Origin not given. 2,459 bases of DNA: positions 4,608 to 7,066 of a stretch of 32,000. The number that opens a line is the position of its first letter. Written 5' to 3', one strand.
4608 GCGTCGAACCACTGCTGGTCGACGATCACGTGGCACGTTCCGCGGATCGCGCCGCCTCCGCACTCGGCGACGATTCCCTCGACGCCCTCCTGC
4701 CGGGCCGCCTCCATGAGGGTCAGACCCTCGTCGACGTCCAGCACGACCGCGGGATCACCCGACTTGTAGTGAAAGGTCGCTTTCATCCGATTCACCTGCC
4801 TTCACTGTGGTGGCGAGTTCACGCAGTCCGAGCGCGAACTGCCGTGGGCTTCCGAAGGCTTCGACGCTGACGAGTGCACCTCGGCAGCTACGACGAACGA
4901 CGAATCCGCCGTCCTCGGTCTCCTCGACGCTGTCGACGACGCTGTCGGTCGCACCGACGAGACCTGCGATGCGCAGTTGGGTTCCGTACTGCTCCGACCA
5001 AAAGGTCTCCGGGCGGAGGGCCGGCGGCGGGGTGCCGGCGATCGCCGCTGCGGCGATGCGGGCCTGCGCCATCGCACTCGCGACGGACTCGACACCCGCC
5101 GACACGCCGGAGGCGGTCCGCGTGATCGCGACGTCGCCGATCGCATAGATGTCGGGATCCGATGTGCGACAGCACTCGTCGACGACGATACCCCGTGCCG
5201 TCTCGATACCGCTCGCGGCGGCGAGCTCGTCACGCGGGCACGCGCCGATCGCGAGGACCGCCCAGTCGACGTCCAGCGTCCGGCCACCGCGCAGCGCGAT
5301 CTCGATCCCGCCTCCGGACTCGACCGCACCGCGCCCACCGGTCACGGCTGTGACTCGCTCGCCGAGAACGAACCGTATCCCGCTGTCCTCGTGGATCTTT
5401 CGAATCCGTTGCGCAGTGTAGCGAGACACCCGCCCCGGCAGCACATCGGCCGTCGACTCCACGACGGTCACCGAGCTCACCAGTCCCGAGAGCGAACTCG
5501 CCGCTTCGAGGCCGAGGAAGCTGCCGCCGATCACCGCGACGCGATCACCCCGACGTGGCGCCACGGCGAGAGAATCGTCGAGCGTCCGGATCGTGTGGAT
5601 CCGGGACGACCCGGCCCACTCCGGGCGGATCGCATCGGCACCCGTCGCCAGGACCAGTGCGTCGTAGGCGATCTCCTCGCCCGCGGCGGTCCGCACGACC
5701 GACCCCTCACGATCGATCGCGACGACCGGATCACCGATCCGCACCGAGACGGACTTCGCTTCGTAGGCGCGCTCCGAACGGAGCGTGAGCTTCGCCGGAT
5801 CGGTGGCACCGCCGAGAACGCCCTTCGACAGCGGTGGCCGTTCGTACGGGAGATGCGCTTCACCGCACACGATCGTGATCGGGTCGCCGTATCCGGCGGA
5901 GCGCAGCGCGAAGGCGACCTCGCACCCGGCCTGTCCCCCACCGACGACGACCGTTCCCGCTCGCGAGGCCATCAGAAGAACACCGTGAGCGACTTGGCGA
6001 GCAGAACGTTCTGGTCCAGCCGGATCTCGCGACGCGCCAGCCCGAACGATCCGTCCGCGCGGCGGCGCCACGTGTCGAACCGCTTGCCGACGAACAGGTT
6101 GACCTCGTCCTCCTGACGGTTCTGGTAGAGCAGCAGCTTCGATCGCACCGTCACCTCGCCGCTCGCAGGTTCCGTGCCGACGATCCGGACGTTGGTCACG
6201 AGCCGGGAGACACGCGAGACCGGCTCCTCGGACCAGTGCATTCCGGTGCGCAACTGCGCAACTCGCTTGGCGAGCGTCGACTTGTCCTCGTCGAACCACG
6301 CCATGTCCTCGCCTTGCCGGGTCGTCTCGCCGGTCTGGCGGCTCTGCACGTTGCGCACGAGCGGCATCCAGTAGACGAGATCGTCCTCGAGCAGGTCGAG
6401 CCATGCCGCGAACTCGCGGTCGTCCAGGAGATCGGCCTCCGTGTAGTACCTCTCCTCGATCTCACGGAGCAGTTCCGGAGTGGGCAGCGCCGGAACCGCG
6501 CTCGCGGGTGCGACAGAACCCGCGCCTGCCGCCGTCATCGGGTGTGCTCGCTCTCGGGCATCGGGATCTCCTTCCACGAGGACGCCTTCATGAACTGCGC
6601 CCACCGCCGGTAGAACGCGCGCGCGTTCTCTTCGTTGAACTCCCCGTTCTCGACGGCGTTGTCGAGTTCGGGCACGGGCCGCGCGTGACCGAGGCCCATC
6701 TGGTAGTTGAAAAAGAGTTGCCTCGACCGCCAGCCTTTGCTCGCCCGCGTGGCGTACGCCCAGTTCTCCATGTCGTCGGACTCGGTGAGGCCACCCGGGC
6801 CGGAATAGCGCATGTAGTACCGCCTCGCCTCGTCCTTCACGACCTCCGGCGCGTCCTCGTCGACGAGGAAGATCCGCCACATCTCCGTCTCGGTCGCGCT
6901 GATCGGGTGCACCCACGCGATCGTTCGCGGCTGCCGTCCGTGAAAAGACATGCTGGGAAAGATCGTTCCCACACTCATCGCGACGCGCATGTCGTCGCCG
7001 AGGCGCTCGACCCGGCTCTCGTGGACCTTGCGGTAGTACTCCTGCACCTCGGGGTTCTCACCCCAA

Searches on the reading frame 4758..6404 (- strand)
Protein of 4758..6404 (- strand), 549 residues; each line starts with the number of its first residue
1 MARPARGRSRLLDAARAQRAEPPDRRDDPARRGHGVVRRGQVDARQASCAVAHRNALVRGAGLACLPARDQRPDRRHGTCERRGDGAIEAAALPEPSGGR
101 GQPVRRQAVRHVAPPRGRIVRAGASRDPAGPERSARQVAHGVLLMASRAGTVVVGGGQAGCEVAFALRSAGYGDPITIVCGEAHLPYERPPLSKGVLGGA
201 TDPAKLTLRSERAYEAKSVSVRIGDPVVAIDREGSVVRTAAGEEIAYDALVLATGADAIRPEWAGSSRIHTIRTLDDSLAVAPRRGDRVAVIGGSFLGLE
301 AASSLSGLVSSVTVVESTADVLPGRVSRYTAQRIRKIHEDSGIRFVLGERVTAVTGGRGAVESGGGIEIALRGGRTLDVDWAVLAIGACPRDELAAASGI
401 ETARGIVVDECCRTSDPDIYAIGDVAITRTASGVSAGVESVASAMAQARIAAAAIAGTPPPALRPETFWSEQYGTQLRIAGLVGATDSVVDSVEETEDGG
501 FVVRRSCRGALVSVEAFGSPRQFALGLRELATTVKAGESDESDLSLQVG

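Call 4: search_protein_families(library=pfam, proteins=[window:4758-6404:-])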
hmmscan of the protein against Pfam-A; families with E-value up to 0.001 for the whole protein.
window:4758-6404:- (549 aa): 5 families
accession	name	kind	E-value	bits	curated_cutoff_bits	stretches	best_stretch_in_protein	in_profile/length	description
PF07992.20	Pyr_redox_2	-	3.3e-56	191.3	26.1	1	152-448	4-291/291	Pyridine nucleotide-disulphide oxidoreductase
PF00070.33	Pyr_redox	-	9.8e-16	58.5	22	1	288-359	1-71/82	Pyridine nucleotide-disulphide oxidoreductase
PF14759.12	Reductase_C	-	2e-09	38.3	25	1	468-538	2-71/85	Reductase C-terminal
PF13738.12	Pyr_redox_3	-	4.5e-08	33.1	30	1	214-423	91-305/305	Pyridine nucleotide-disulphide oxidoreductase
PF01266.30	DAO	-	2.1e-05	24.7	27.9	1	198-259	143-207/353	FAD dependent oxidoreductase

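Call 5: search_protein_families(library=ncbifam, proteins=[window:4758-6404:-])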
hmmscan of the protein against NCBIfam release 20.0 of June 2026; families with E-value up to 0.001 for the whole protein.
window:4758-6404:- (549 aa): 41 families (the best 25 are shown)
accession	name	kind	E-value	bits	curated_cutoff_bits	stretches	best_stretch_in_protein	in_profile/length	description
NF042949.2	3PPDioc_HcaD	equivalog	1.4e-71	241.3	450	1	151-491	4-341/386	3-phenylpropionate/cinnamic acid dioxygenase ferredoxin--NAD(+) reductase subunit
NF007286.0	PRK09754.1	equivalog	4.9e-65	219.9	447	1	151-496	6-347/400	phenylpropionate dioxygenase ferredoxin reductase subunit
NF041682.1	ant_diox_AndAa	equivalog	1.6e-57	195.1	650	1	151-535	6-389/406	anthranilate 1,2-dioxygenase system ferredoxin--NAD(+) reductase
TIGR02374.1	nitri_red_nirB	equivalog_domain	6.6e-50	170.3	578.35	1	152-482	2-323/794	nitrite reductase large subunit NirB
NF045765.1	PhenlGlyoxDHPadH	equivalog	1.2e-46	159.5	475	1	152-459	6-311/416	NADH-dependent phenylglyoxylate dehydrogenase subunit epsilon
NF003437.0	PRK04965.1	equivalog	4.6e-37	127.9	392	1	150-426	4-275/378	NADH:flavorubredoxin reductase NorW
NF011565.0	PRK14989.1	subfamily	2.5e-35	121.8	883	1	175-429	32-286/847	nitrite reductase large subunit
TIGR03385.1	CoA_CoA_reduc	equivalog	1.3e-27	96.7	578.8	1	152-458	3-316/439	CoA-disulfide reductase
TIGR01350.1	lipoamide_DH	equivalog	3.5e-25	88.7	408.8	1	218-459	103-333/461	dihydrolipoyl dehydrogenase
NF007123.0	PRK09564.1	equivalog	1.6e-24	86.4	458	1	152-458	4-317/444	CoA-disulfide reductase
NF046103.1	NOXase_Strep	equivalog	7.3e-23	81.2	600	1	201-458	52-314/442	H2O-forming NADH oxidase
NF004991.0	PRK06370.1-3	subfamily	1.4e-18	66.8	620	1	240-428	158-344/509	FAD-containing oxidoreductase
NF004943.0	PRK06292.2-1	equivalog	1e-17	64.1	432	1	230-426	113-308/456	dihydrolipoyl dehydrogenase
NF040477.1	chlor_oxi_RclA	equivalog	2.4e-17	62.7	740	1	236-426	109-294/441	reactive chlorine resistance oxidoreductase RclA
TIGR03169.1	Nterm_to_SelD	hypoth_equivalog_domain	2.7e-17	63.2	310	1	223-466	72-322/365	pyridine nucleotide-disulfide oxidoreductase family protein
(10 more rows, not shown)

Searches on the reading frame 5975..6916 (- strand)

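Call 11: search_protein_families(library=pfam, proteins=[window:5975-6916:-])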
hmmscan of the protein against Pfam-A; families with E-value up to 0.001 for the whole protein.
window:5975-6916:- (314 aa): 1 family
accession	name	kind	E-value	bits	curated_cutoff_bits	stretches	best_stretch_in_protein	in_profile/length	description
PF00866.24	Ring_hydroxyl_B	-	3.3e-40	137.9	27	1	160-305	2-142/144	Ring hydroxylating beta subunit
